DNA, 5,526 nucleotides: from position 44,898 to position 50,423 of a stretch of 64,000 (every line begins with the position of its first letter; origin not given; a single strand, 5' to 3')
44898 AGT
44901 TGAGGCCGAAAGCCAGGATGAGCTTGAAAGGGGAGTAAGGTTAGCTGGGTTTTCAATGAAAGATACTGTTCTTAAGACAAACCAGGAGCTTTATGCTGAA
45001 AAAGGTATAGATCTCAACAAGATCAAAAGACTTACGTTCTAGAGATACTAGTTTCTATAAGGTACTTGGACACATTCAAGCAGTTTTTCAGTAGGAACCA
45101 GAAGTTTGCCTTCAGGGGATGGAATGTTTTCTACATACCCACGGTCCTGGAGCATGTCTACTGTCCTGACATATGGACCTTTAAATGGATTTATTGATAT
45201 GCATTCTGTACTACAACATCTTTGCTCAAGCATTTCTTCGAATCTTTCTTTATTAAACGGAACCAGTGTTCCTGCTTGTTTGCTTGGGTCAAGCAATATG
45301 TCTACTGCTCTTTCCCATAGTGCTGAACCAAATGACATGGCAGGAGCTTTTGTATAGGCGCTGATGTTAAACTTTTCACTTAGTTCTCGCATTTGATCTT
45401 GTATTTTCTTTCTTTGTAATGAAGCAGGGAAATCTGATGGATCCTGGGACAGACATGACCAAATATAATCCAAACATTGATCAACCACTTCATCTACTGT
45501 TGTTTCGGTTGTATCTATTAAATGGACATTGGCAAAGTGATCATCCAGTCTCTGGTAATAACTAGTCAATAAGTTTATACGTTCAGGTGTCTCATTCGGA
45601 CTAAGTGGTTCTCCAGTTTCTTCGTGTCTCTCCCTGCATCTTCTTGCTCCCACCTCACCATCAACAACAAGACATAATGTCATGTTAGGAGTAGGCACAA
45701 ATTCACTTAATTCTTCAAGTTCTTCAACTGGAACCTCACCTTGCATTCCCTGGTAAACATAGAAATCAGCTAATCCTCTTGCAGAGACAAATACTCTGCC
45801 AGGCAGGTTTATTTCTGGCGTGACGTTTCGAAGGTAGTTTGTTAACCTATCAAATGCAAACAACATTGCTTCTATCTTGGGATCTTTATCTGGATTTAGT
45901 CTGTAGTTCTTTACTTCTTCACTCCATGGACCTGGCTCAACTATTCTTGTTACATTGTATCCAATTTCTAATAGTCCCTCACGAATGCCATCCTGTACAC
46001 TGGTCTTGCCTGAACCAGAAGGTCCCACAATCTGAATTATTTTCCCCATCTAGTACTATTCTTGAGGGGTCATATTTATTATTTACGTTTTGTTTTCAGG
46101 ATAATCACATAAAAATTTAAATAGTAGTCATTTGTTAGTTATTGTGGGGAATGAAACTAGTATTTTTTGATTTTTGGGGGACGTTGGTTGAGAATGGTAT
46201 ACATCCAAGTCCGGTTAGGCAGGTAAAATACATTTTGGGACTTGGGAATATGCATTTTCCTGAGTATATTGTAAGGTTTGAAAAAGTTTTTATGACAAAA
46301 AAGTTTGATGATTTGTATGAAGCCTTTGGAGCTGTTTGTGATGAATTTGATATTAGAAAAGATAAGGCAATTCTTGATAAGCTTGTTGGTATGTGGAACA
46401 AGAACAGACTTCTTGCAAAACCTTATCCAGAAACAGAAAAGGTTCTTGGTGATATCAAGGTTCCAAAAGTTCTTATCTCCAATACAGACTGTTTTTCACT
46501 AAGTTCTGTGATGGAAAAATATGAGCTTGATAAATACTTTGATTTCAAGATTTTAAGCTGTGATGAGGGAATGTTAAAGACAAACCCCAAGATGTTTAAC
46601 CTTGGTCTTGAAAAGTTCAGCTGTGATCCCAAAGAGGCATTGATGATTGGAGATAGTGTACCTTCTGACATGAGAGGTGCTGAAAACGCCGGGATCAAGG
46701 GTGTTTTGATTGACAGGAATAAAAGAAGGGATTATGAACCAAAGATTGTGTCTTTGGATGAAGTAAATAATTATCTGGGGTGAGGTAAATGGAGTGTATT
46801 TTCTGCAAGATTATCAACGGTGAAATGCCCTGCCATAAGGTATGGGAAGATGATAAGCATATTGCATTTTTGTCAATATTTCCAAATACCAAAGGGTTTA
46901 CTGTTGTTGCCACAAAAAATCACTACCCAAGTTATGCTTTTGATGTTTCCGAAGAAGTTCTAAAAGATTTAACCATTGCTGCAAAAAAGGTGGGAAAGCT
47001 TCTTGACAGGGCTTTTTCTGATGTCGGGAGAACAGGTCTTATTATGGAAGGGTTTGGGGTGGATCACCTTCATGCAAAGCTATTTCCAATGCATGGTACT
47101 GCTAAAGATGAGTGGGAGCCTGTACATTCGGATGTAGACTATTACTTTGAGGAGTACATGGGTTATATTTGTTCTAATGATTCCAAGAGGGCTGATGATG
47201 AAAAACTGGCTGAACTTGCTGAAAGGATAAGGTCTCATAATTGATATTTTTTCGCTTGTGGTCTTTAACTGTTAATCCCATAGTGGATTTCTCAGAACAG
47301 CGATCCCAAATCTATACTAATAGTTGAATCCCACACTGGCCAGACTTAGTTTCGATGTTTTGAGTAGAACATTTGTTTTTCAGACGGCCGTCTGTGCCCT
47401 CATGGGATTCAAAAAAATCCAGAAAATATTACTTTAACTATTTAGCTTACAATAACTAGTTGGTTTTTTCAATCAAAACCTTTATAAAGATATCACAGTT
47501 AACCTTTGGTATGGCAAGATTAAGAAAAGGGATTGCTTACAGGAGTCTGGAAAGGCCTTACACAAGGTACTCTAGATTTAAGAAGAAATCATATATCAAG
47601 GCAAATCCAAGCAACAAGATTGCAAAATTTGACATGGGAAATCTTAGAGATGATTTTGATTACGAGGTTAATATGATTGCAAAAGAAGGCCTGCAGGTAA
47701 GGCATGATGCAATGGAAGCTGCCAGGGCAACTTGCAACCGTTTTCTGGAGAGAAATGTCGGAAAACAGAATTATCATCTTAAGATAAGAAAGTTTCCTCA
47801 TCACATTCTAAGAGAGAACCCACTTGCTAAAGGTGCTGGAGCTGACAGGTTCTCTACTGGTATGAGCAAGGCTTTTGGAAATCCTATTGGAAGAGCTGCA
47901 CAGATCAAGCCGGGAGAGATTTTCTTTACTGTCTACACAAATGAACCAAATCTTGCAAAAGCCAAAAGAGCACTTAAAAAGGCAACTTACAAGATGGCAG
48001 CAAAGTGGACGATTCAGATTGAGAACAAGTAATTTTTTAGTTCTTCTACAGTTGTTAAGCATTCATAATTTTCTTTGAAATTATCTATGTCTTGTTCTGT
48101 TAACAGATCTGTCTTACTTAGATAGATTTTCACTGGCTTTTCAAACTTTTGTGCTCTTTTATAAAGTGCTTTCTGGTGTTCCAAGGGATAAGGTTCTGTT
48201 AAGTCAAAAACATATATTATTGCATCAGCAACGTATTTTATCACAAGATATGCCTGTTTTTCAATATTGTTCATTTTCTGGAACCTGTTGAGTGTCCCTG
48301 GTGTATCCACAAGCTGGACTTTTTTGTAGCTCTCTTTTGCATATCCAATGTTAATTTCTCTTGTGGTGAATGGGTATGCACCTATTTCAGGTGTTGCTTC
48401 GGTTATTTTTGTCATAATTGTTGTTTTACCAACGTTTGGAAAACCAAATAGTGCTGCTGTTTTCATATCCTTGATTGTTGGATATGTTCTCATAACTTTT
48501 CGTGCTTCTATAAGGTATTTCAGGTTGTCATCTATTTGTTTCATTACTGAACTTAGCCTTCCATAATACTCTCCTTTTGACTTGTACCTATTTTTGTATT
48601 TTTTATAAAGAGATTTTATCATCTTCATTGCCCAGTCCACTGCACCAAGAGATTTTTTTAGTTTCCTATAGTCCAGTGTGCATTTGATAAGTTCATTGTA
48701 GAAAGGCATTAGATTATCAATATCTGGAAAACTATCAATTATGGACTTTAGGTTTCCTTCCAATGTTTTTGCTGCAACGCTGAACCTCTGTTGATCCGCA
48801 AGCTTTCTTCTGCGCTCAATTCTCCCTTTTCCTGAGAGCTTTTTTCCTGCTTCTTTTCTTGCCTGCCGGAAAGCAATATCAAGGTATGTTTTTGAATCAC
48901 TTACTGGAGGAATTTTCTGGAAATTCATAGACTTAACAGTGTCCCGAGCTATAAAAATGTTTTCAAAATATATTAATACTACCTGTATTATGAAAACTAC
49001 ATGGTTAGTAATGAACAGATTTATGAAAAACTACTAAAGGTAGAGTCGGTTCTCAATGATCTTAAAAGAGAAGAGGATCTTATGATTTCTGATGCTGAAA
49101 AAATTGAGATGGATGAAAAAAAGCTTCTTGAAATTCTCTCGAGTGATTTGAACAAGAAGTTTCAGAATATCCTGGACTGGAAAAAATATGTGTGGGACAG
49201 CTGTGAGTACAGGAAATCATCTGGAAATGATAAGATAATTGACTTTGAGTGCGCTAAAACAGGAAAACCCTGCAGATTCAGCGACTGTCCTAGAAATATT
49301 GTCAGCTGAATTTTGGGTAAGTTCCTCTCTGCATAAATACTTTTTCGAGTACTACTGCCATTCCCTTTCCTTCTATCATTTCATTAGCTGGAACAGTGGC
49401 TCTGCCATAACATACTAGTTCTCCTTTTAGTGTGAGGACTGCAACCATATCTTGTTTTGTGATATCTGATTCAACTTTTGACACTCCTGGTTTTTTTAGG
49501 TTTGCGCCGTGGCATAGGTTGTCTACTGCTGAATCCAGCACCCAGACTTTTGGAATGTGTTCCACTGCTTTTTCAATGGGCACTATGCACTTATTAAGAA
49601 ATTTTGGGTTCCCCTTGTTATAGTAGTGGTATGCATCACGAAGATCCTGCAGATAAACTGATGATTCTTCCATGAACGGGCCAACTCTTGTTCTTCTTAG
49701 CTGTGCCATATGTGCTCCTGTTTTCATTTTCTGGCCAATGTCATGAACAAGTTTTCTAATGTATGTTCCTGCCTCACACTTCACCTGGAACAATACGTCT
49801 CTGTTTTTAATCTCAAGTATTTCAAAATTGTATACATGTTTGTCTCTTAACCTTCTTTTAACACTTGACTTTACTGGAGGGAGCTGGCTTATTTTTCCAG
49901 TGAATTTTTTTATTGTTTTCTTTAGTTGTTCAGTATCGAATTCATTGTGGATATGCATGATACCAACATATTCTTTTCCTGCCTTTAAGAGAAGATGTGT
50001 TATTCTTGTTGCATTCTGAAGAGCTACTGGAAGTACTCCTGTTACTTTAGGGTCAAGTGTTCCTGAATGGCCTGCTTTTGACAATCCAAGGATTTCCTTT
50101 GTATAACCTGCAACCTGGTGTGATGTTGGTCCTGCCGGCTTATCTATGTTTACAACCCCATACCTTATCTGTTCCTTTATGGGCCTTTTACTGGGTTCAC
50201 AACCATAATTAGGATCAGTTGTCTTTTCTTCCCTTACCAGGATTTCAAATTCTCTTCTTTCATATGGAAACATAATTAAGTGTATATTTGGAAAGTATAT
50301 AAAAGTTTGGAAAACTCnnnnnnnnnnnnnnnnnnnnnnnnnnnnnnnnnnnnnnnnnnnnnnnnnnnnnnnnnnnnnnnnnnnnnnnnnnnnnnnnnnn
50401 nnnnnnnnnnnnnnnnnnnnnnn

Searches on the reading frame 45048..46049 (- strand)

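Call 44: search_protein_families(library=pfam, proteins=[window:45048-46049:-], max_evalue=0.001)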
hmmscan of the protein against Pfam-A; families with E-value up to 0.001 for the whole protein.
window:45048-46049:- (333 aa): 2 families
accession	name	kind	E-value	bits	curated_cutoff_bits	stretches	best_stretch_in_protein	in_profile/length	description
PF02223.23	Thymidylate_kin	-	2.7e-17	63.5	27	1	9-190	3-183/185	Thymidylate kinase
PF13238.12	AAA_18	-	0.00019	22.3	29.4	1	5-147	1-117/128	AAA domain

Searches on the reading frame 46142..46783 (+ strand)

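Call 117: search_protein_families(library=pfam, proteins=[window:46142-46783:+], max_evalue=0.0001)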
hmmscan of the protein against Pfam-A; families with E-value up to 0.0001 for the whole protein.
window:46142-46783:+ (213 aa): 3 families
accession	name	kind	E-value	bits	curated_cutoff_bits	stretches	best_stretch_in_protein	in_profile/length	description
PF00702.32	Hydrolase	-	1.5e-18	68.4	26.4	1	4-184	1-191/191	haloacid dehalogenase-like hydrolase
PF13419.12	HAD_2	-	1e-12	49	23.8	1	70-188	53-176/178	Haloacid dehalogenase-like hydrolase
PF13242.12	Hydrolase_like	-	1.3e-11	44.7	22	1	146-196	4-54/75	HAD-hyrolase-like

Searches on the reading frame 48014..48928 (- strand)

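Call 116: search_protein_families(library=pfam, proteins=[window:48014-48928:-], max_evalue=0.0001)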
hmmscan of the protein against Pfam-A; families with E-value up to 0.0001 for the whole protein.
window:48014-48928:- (304 aa): 4 families
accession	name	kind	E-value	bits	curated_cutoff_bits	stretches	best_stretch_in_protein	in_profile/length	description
PF17835.6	NOG1_N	-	3.8e-28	99.1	22.9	1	3-152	1-159/160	NOG1 N-terminal helical domain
PF01926.29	MMR_HSR1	-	4.7e-20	72.2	21.9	1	158-272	2-113/113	50S ribosome-binding GTPase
PF02421.24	FeoB_N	-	1e-14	54.8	27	1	157-281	2-123/156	Ferrous iron transport protein B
PF06858.20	NOG1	-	6.5e-10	39.1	27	1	221-274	1-58/58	Nucleolar GTP-binding protein 1 (NOG1)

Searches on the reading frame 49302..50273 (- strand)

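Call 116: search_protein_families(library=pfam, proteins=[window:49302-50273:-], max_evalue=0.0001)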
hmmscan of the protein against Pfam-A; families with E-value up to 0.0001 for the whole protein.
window:49302-50273:- (323 aa): 5 families
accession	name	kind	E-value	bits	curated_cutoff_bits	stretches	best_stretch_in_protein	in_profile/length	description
PF01509.24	TruB_N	-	3.5e-27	96.1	27.3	1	59-172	1-149/149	TruB family pseudouridylate synthase (N terminal domain)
PF16198.10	TruB_C_2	-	1.1e-22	80.4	29.3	1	173-237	1-65/66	tRNA pseudouridylate synthase B C-terminal domain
PF08068.17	DKCLD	-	4e-19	68.9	27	1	10-54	13-57/58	DKCLD (NUC011) domain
PF01472.26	PUA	-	9.5e-17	61.2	24.8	1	241-308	1-69/74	PUA domain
PF21238.2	Pus10_C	-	9.4e-09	35.6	27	1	86-182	110-206/232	Pus10, C-terminal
